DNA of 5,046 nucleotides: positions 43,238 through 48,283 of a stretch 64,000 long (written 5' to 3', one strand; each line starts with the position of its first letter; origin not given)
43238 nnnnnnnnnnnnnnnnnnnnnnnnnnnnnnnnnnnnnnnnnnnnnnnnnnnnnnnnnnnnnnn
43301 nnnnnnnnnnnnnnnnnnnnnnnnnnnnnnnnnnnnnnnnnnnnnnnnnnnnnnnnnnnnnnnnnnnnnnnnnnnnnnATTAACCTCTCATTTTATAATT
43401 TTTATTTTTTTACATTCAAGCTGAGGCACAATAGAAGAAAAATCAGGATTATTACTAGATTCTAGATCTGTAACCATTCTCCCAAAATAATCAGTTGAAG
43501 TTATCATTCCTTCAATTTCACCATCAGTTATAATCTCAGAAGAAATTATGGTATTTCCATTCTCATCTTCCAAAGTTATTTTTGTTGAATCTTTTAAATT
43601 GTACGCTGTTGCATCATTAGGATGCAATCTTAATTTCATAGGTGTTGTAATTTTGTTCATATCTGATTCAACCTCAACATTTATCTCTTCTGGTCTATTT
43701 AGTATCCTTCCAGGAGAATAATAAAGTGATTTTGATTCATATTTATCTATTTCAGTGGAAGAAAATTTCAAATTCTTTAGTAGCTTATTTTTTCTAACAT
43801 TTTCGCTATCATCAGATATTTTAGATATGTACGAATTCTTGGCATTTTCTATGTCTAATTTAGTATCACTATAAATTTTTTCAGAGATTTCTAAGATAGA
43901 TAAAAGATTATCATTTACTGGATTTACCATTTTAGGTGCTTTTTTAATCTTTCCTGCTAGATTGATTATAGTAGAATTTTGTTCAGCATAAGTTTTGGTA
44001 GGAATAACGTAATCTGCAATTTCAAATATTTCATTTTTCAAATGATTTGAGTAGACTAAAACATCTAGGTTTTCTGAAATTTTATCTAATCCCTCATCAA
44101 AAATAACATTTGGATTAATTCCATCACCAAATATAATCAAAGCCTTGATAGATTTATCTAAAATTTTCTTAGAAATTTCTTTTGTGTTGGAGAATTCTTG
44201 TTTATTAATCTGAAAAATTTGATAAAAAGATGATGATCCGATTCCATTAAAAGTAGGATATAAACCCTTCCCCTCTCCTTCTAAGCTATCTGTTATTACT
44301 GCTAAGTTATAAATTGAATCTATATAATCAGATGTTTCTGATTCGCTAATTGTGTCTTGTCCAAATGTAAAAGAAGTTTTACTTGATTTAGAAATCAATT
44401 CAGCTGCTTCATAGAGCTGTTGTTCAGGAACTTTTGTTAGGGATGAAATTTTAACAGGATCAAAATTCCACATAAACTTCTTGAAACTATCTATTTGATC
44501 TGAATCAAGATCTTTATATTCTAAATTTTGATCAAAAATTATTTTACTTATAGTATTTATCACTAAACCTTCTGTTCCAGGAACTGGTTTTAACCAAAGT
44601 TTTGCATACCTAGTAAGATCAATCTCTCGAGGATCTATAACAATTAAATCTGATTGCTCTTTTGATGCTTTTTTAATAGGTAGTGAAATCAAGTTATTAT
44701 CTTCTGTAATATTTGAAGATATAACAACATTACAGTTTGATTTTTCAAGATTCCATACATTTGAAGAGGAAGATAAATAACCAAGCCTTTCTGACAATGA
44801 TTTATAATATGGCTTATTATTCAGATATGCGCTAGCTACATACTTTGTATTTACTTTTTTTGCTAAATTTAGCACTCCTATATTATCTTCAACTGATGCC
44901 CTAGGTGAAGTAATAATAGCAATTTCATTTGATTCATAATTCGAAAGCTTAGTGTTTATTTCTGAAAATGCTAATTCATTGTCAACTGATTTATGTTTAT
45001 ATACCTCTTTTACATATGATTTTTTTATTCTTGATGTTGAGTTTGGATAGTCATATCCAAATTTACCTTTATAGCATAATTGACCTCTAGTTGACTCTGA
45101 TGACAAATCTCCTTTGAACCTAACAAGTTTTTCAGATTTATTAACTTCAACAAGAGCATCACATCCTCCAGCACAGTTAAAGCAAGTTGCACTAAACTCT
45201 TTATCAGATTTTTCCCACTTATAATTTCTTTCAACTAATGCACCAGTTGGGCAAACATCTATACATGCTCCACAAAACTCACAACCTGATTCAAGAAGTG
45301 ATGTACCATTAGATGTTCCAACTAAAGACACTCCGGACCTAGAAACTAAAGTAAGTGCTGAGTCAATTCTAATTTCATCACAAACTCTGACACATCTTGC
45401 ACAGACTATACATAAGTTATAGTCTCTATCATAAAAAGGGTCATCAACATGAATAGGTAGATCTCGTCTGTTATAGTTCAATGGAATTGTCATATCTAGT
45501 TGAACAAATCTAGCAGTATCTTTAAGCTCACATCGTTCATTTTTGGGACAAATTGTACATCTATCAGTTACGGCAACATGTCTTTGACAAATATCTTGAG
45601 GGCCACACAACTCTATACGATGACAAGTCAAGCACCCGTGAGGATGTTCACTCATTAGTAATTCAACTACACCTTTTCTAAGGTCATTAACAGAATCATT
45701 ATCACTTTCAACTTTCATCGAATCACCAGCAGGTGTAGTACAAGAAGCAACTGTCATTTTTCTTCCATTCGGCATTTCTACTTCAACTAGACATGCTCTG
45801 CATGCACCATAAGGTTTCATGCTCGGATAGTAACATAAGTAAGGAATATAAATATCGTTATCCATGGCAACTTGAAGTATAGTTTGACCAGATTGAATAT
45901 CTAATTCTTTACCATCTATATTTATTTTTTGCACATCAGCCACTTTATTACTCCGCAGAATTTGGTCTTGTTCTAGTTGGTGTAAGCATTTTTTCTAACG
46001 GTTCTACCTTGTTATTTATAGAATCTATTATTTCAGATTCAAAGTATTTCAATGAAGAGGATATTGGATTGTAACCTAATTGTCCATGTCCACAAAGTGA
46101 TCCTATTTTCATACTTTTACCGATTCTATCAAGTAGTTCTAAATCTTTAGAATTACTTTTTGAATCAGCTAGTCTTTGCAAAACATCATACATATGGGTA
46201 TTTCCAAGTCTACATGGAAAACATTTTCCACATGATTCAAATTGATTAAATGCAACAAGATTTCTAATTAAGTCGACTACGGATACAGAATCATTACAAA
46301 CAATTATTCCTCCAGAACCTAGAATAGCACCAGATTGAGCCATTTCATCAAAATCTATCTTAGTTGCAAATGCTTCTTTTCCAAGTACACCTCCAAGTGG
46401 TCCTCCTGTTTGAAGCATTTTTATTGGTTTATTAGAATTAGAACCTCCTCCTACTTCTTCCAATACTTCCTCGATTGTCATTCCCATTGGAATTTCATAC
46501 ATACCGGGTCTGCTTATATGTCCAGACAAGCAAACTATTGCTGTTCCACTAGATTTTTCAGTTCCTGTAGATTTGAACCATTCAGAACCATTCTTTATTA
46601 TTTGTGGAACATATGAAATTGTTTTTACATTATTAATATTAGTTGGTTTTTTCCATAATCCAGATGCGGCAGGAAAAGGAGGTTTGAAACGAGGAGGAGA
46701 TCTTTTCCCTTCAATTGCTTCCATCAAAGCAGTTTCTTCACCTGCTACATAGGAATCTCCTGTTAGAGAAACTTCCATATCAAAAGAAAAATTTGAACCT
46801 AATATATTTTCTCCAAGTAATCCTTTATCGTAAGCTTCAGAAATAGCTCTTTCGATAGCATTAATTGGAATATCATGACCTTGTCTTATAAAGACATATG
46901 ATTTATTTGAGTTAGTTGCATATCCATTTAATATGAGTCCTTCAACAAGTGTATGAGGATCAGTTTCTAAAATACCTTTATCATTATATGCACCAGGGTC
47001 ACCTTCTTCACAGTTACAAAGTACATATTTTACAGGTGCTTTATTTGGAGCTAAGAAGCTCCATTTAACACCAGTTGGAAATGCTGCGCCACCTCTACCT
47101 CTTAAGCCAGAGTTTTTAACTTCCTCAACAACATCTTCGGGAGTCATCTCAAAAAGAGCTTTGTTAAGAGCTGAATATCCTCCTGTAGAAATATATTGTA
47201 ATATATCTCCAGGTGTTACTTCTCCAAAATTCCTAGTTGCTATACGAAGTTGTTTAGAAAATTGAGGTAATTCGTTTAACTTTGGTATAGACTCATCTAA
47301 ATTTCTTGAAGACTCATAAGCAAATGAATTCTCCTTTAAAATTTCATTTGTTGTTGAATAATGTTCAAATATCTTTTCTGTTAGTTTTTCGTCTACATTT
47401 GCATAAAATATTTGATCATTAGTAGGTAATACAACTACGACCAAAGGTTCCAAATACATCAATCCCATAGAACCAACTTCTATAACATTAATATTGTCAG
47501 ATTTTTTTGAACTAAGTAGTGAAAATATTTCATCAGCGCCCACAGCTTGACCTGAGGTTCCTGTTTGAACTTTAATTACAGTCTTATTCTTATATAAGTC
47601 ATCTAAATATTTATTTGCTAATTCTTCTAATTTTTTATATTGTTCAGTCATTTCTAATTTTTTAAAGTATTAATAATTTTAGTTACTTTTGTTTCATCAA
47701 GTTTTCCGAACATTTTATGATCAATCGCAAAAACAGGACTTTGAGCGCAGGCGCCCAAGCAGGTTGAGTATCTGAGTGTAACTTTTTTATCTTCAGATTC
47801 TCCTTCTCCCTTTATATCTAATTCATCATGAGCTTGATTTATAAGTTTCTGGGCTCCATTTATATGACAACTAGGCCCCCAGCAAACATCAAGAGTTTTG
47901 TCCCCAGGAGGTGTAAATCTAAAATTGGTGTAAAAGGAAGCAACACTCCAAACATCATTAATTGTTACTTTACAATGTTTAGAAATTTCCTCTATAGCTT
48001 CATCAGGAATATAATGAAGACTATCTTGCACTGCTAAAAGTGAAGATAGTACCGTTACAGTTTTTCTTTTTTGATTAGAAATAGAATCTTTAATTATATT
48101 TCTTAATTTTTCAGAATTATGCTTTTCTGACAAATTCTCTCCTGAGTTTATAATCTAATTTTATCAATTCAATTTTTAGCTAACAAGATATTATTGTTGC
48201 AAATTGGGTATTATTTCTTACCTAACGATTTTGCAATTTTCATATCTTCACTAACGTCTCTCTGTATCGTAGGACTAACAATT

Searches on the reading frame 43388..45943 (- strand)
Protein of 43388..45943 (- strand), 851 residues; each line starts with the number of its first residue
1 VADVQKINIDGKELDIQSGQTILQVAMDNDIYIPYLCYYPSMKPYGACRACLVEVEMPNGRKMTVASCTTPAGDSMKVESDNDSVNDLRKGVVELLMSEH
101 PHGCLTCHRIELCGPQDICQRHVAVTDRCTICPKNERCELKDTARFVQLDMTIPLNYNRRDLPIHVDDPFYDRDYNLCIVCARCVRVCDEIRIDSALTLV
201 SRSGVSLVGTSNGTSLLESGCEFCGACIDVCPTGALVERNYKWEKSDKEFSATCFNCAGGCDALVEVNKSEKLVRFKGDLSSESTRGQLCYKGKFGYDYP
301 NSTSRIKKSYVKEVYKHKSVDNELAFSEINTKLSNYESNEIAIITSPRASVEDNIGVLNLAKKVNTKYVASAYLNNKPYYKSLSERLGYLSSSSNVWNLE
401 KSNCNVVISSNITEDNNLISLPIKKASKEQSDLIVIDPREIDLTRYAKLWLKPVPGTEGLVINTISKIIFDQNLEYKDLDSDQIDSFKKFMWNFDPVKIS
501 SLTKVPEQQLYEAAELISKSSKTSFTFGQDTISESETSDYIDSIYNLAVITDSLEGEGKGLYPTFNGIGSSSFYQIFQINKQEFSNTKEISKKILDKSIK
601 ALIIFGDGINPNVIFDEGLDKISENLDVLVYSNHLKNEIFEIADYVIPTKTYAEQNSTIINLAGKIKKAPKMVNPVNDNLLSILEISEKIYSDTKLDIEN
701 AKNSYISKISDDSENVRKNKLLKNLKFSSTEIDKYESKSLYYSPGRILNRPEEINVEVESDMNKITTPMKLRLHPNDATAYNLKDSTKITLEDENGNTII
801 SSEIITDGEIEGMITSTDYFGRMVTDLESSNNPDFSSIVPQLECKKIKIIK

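Call 10: search_protein_families(library=pfam, proteins=[window:43388-45943:-])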
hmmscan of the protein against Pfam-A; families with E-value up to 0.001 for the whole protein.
window:43388-45943:- (851 aa): 7 families
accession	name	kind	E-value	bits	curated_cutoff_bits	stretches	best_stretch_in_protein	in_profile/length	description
PF13510.11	Fer2_4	-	8.2e-18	64.7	22.8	1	7-82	6-81/82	2Fe-2S iron-sulfur cluster binding domain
PF00384.28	Molybdopterin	-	3e-17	63.1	24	1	322-676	19-337/353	Molybdopterin oxidoreductase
PF22117.2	Fer4_Nqo3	-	9e-10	39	27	1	173-236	6-66/67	NADH-quinone oxidoreductase subunit 3, ferredoxin-like domain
PF10588.14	NADH-G_4Fe-4S_3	-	5e-09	36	27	1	89-122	1-34/40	NADH-ubiquinone oxidoreductase-G iron-sulfur binding region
PF04879.21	Molybdop_Fe4S4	-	2.6e-08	34.2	22.7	1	249-301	3-54/55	Molybdopterin oxidoreductase Fe4S4 domain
PF12838.12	Fer4_7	-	6.3e-07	30.2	27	1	178-235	2-52/52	4Fe-4S dicluster domain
PF00037.32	Fer4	-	1.3e-05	25.3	21.1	1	219-236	6-23/24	4Fe-4S binding domain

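Call 20: find_related_loci(query=window:43388-45943:-, collection=genome_contigs, flank=10000)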
Query window:43388-45943:- (851 aa) in genome_contigs; peptide patterns used: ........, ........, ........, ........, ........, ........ (x = any residue, [..] = any of these).
71 stretches matched a pattern; 36 encode a relative of the query (tblastn E <= 1e-3); 35 distinct loci.
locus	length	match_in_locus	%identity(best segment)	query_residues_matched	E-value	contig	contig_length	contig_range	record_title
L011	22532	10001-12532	87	1-844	0e+0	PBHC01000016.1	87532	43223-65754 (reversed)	MAG: Chloroflexota bacterium isolate SP3041 MHASMcontig_1661389, whole genome shotgun sequence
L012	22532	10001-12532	80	1-844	0e+0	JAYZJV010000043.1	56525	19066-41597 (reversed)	MAG: Chloroflexota bacterium isolate XB_MAG268 DB_MAG268_0043, whole genome shotgun sequence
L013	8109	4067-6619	76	1-851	0e+0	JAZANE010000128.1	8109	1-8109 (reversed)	MAG: Chloroflexota bacterium isolate XB_MAG955 DB_MAG955_0128, whole genome shotgun sequence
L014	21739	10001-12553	77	1-851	0e+0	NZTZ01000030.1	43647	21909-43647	MAG: Chloroflexota bacterium isolate EAC10 57177, whole genome shotgun sequence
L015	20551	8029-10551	71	1-842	0e+0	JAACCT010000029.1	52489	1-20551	MAG: Dehalococcoidales bacterium isolate H12BWF_bin.23 H12bwf_k87_496885_1_52489, whole genome shotgun sequence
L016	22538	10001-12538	67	6-851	0e+0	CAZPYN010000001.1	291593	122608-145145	MAG TPA_asm: uncultured Dehalococcoidales bacterium isolate binchicken_co141_350 genome assembly, contig: NODE_29_length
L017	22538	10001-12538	68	6-851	0e+0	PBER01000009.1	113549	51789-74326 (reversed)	MAG: Chloroflexota bacterium isolate SP316 58304, whole genome shotgun sequence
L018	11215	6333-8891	72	1-849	0e+0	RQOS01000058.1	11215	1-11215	MAG: SAR202 cluster bacterium isolate OSU_BB06 BB06_058, whole genome shotgun sequence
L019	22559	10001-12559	72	1-849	0e+0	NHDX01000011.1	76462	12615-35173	MAG: Chloroflexi bacterium TMED70 40971, whole genome shotgun sequence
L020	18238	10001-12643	44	1-849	0e+0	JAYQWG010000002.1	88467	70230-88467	MAG: Chloroflexota bacterium isolate SD9009_S3_rosella_bins.tsv.027 NODE_44_length_88467_cov_17.814573, whole genome sho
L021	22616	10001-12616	46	1-851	0e+0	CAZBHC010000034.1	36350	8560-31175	MAG TPA_asm: uncultured Dehalococcoidales bacterium isolate SRP092796_co2_763 genome assembly, contig: k141_7060460, who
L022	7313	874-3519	43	1-849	0e+0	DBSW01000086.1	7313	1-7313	MAG TPA_asm: Dehalococcoidia bacterium UBA1332 UBA1332_contig_82189, whole genome shotgun sequence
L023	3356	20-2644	44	1-842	0e+0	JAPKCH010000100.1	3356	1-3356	MAG: Dehalococcoidia bacterium isolate ANT-59 NODE_20111_length_3356_cov_8.936383, whole genome shotgun sequence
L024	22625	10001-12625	43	1-842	0e+0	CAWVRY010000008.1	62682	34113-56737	MAG TPA_asm: uncultured bacterium isolate ERR3589560_binner12_127 genome assembly, contig: ERZ7463206.200, whole genome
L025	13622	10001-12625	43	1-842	0e+0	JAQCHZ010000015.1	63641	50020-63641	MAG: Chloroflexota bacterium isolate casp40-mb.264 NODE_956_length_63641_cov_0.590759, whole genome shotgun sequence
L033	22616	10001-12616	43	1-842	0e+0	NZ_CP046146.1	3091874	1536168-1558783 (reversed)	Candidatus Lucifugimonas marina strain JH545 chromosome, complete genome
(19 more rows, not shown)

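Call 28: search_protein_families(library=pfam, max_evalue=0.00001, proteins=[L033:13526-15064:+, L033:15091-15984:-, L033:16131-17123:+, L033:17159-18610:-, L033:18510-19301:+, L033:19298-20734:+, L033:20617-21477:+, L033:21486-22571:-, L033:5570-6916:-, L033:6937-7587:+])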
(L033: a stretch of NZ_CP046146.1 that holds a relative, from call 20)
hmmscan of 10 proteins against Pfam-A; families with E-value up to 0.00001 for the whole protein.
L033:13526-15064:+ (512 aa): 2 families
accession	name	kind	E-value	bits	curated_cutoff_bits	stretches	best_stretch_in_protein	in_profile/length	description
PF02518.31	HATPase_c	-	6e-31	107.6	26.4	1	391-502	1-110/111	Histidine kinase-, DNA gyrase B-, and HSP90-like ATPase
PF00512.31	HisKA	-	6e-14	52.3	26.9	1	278-344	2-65/66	His Kinase A (phospho-acceptor) domain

L033:15091-15984:- (297 aa): 1 family
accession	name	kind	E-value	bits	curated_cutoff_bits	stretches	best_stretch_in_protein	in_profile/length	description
PF04015.17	DUF362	-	5.6e-35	121.7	24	1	34-231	1-199/200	Domain of unknown function (DUF362)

L033:16131-17123:+ (330 aa): 1 family
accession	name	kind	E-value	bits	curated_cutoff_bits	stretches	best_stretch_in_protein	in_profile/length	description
PF00248.27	Aldo_ket_red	-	6.3e-68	229.4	24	1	17-308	3-289/291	Aldo/keto reductase family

L033:17159-18610:- (483 aa): 1 family
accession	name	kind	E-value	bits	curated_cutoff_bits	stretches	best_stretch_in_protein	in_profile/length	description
PF01266.30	DAO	-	1.1e-59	203.2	27.9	1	78-467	1-353/353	FAD dependent oxidoreductase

L033:18510-19301:+ (263 aa): 1 family
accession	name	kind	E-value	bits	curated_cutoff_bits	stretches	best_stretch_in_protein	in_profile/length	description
PF02754.22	CCG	-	4.1e-31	107.3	20.6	2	16-96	2-84/85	Cysteine-rich domain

L033:19298-20734:+ (478 aa): 8 families
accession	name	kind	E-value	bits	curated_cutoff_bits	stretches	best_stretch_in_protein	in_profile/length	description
PF02589.21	LUD_dom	-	3.7e-47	160.9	22.6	1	69-293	2-189/189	LUD domain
PF13183.11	Fer4_8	-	1.2e-12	48.6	27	1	309-376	2-68/68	4Fe-4S dicluster domain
PF13237.11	Fer4_10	-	3.3e-07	30.6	25.5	0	310-324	7-21/53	4Fe-4S dicluster domain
PF13187.11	Fer4_9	-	1.4e-06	28.6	27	0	303-323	28-48/52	4Fe-4S dicluster domain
PF11870.13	LutB_C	-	2.6e-06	28.1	26.8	1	396-471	18-84/88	Lactate utilisation protein B, C-terminal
PF00037.32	Fer4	-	3.7e-06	26.9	21.1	0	311-324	7-20/24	4Fe-4S binding domain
PF13534.11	Fer4_17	-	6.8e-06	27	22.2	0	311-376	1-60/61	4Fe-4S dicluster domain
PF12797.12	Fer4_2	-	9.3e-06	25.7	24.5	0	307-324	5-22/22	4Fe-4S binding domain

L033:20617-21477:+ (286 aa): 1 family
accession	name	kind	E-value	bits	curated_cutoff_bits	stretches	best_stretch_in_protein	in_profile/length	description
PF02589.21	LUD_dom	-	4.3e-36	124.9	22.6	1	97-283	2-189/189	LUD domain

L033:21486-22571:- (361 aa): 1 family
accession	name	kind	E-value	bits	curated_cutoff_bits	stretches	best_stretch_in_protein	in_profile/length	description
PF02595.20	Gly_kinase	-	5e-130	434.2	23.3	1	2-357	16-371/372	Glycerate kinase family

L033:5570-6916:- (448 aa): 2 families
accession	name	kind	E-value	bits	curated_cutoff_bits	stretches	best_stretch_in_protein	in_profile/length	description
PF13378.12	MR_MLE_C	-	1.8e-51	175.4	29.4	1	162-388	5-218/219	Enolase C-terminal domain-like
PF02746.21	MR_MLE_N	-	5.7e-17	62.5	22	1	38-130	28-117/117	Mandelate racemase / muconate lactonizing enzyme, N-terminal domain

L033:6937-7587:+ (216 aa): 1 family
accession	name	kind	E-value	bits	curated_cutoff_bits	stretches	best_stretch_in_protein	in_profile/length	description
PF03737.21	RraA-like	-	1.3e-28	100.5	24.5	1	15-173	2-152/152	Aldolase/RraA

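Call 48: search_protein_families(library=ncbifam, max_evalue=0.00001, proteins=[window:43388-45943:-])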
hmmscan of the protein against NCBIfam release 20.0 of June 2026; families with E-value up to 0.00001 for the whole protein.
window:43388-45943:- (851 aa): 19 families
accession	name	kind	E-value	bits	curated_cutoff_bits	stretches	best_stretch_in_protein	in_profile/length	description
TIGR01973.1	NuoG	equivalog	3.7e-83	280.3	470.05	2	129-677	95-594/606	NADH-quinone oxidoreductase subunit NuoG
TIGR01591.1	Fdh-alpha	equivalog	1.1e-54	185.7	666.25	2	253-564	2-321/672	formate dehydrogenase subunit alpha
NF040763.1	FeFe_hydrog_A6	exception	4e-52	177.4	765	2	6-121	2-114/571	NADH-dependent [FeFe] hydrogenase, group A6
NF005745.0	PRK07569.1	equivalog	4.3e-45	153.9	333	2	4-120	3-116/238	bidirectional hydrogenase complex protein HoxU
NF005895.0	PRK07860.1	equivalog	6.7e-45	153.4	802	1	3-466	16-456/811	NADH-quinone oxidoreductase subunit G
NF006305.0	PRK08493.1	equivalog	6.2e-38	130.4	591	2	6-120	3-112/819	NADH-quinone oxidoreductase subunit G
NF040762.1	Hydr_FeFe_Clost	exception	1.5e-30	106.3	900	2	6-118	2-111/572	ferredoxin hydrogenase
NF047855.1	AssmNtatRedNasC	equivalog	1.1e-29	103.3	1100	1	242-557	13-339/708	assimilatory nitrate reductase catalytic subunit NasC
NF009454.0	PRK12814.1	equivalog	6.7e-17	61.1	916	1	7-107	6-103/657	putative NADPH-dependent glutamate synthase small subunit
NF012032.0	PRK15488.1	equivalog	7.7e-11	40.7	694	1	226-564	19-364/759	thiosulfate reductase PhsA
TIGR02512.1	FeFe_hydrog_A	subfamily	3.1e-10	39.5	405.95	1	173-241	4-72/375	[FeFe] hydrogenase, group A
NF041323.1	Nitr_red_NasA_Halo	equivalog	3.6e-09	35.7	1000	0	256-489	2-241/673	assimilatory nitrate reductase NasA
TIGR01553.1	formate-DH-alph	equivalog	2.5e-07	28.9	814.2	1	223-478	20-298/1009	formate dehydrogenase-N subunit alpha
TIGR01701.1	Fdhalpha-like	subfamily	1.6e-06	26.5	582.15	0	318-448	114-246/744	FdhF/YdeP family oxidoreductase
NF041783.2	mnquin_red_QrcB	equivalog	1.9e-06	26.4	440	1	249-661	52-466/695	menaquinone reductase molybdopterin-binding-like subunit QrcB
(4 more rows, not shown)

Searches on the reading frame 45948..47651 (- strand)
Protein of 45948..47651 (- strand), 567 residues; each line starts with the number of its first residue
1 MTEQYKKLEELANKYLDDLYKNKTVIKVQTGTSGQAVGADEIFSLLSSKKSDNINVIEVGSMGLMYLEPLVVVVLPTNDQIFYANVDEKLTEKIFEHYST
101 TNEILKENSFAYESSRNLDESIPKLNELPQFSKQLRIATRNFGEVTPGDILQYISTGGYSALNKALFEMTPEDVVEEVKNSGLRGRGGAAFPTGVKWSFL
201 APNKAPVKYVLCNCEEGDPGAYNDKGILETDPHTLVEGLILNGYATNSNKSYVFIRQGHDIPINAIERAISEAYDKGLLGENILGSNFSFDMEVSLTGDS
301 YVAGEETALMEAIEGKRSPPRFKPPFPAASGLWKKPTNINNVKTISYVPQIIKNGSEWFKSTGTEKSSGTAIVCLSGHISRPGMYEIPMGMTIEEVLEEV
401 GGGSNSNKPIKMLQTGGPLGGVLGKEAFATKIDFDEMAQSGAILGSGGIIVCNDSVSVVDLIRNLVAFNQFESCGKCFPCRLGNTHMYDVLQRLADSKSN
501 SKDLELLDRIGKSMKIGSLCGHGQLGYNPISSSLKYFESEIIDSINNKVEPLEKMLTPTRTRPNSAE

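Call 10: search_protein_families(library=pfam, proteins=[window:45948-47651:-])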
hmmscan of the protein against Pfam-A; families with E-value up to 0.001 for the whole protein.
window:45948-47651:- (567 aa): 4 families
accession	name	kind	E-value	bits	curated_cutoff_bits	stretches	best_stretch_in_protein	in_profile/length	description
PF01512.22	Complex1_51K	-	3.9e-38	131.1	31.2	1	178-349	1-149/150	Nuo51 FMN-binding domain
PF10589.14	NADH_4Fe-4S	-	2.4e-23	82.2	23.5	1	460-541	1-82/85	NADH-ubiquinone oxidoreductase-F iron-sulfur binding region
PF10531.15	SLBB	-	1.1e-09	38.4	27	1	372-421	1-53/55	SLBB domain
PF22461.2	SLBB_2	-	1.7e-06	28.4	27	1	373-407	3-38/79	SLBB domain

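Call 48: search_protein_families(library=ncbifam, max_evalue=0.00001, proteins=[window:45948-47651:-])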
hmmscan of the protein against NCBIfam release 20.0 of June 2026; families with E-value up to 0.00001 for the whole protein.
window:45948-47651:- (567 aa): 6 families
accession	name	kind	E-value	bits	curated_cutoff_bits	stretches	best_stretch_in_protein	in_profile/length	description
TIGR01959.1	nuoF_fam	equivalog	6.4e-137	456.3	558.65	1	149-543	13-408/410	NADH-quinone oxidoreductase subunit NuoF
NF008436.0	PRK11278.1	equivalog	7.8e-106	354.6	749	1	151-550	28-431/448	NADH-quinone oxidoreductase subunit NuoF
NF010120.0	PRK13596.1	equivalog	4e-104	348.5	389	1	162-549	31-421/433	NADH-quinone oxidoreductase subunit NuoF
TIGR01945.1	rnfC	subfamily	3.6e-13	48.9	245.95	1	165-422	115-333/435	RnfABCDGE type electron transport complex subunit C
TIGR04481.1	PR_assoc_PrdC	equivalog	5.4e-13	48.5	490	1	171-421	73-286/425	proline reductase-associated electron transfer protein PrdC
NF003454.1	PRK05035.1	equivalog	8.7e-12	44.3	345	1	168-422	120-336/556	electron transport complex subunit RsxC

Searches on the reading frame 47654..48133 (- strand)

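Call 10: search_protein_families(library=pfam, proteins=[window:47654-48133:-])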
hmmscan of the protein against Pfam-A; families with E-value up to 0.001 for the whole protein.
window:47654-48133:- (159 aa): 1 family
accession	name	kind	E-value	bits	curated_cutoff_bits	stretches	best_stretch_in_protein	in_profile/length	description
PF01257.25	2Fe-2S_thioredx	-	1.3e-37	129.3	24.8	1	15-158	2-145/145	Thioredoxin-like [2Fe-2S] ferredoxin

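Call 48: search_protein_families(library=ncbifam, max_evalue=0.00001, proteins=[window:47654-48133:-])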
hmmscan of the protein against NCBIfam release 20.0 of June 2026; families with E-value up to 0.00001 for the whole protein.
window:47654-48133:- (159 aa): 9 families
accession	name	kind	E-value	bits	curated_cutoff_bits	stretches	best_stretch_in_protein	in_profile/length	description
NF004638.0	PRK05988.1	equivalog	1.3e-34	119.2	198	1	4-158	4-158/159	formate dehydrogenase subunit gamma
NF005722.0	PRK07539.1-2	equivalog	8.2e-33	113.7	141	1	7-156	6-155/157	NADH-quinone oxidoreductase subunit NuoE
TIGR01958.1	nuoE_fam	subfamily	1.8e-30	106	142.4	1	22-157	12-147/148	NADH-quinone oxidoreductase subunit NuoE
NF005725.0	PRK07539.1-5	equivalog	2.4e-29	102.2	220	1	4-159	19-173/174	NADH-quinone oxidoreductase subunit NuoE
NF005747.0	PRK07571.1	equivalog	3e-27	95.4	224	1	5-158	16-169/173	bidirectional hydrogenase complex protein HoxE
NF005721.0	PRK07539.1-1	equivalog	1.6e-21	76.8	308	1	23-158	43-178/292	NADH-quinone oxidoreductase subunit NuoE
NF005724.0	PRK07539.1-4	equivalog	8.5e-19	68.3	280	1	21-157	35-172/240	NADH-quinone oxidoreductase subunit NuoE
NF005723.0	PRK07539.1-3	equivalog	1.3e-18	67.4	226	1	22-158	20-157/158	NADH-quinone oxidoreductase subunit NuoE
NF009040.0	PRK12373.1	equivalog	1.3e-15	58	514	1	23-158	34-170/400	NADH-quinone oxidoreductase subunit E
